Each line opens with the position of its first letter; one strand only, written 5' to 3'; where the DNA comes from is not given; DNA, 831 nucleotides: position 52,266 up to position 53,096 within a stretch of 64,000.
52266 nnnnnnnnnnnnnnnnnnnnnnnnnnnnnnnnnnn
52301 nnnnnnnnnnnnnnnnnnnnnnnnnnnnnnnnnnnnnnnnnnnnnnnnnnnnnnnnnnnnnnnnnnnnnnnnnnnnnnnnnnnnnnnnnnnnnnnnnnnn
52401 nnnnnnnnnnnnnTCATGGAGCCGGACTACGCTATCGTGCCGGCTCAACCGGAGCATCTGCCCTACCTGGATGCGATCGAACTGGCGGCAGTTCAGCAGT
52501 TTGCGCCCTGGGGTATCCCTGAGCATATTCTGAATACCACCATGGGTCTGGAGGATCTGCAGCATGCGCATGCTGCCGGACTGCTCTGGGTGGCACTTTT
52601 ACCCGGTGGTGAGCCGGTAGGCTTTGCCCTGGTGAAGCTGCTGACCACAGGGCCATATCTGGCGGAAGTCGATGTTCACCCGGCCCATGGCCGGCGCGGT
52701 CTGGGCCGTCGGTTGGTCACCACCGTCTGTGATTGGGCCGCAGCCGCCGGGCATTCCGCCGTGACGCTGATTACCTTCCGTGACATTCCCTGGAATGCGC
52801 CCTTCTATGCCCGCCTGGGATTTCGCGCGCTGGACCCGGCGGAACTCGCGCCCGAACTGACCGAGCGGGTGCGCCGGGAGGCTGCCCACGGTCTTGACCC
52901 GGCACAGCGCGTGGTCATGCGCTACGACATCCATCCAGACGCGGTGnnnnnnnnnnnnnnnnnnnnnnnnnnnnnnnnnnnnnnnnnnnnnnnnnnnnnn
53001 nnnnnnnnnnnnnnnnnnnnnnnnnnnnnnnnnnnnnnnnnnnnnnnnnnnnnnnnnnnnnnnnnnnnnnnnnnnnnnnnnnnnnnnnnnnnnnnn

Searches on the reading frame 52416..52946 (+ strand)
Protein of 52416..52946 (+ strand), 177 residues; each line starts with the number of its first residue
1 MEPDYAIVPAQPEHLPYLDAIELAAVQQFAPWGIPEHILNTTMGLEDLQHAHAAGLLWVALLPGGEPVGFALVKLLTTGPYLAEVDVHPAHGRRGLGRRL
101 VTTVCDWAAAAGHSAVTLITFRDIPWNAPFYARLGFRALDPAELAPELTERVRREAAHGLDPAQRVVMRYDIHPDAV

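Call 64: search_protein_families(library=pfam, proteins=[window:52416-52946:+], max_evalue=0.001)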
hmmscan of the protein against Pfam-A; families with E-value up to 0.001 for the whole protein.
window:52416-52946:+ (177 aa): 5 families
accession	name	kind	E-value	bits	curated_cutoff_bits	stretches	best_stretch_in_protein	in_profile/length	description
PF00583.31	Acetyltransf_1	-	2.2e-13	50.9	20.7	1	32-136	16-116/116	Acetyltransferase (GNAT) family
PF13508.13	Acetyltransf_7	-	1.4e-10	41.9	27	1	56-137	4-83/84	Acetyltransferase (GNAT) domain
PF13673.13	Acetyltransf_10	-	2.1e-07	31.4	23.6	1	54-141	29-112/128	Acetyltransferase (GNAT) domain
PF08445.16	FR47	-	3.9e-06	27.2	22.1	1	81-140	23-81/86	FR47-like protein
PF13527.13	Acetyltransf_9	-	0.00074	20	25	0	80-137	73-125/127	Acetyltransferase (GNAT) domain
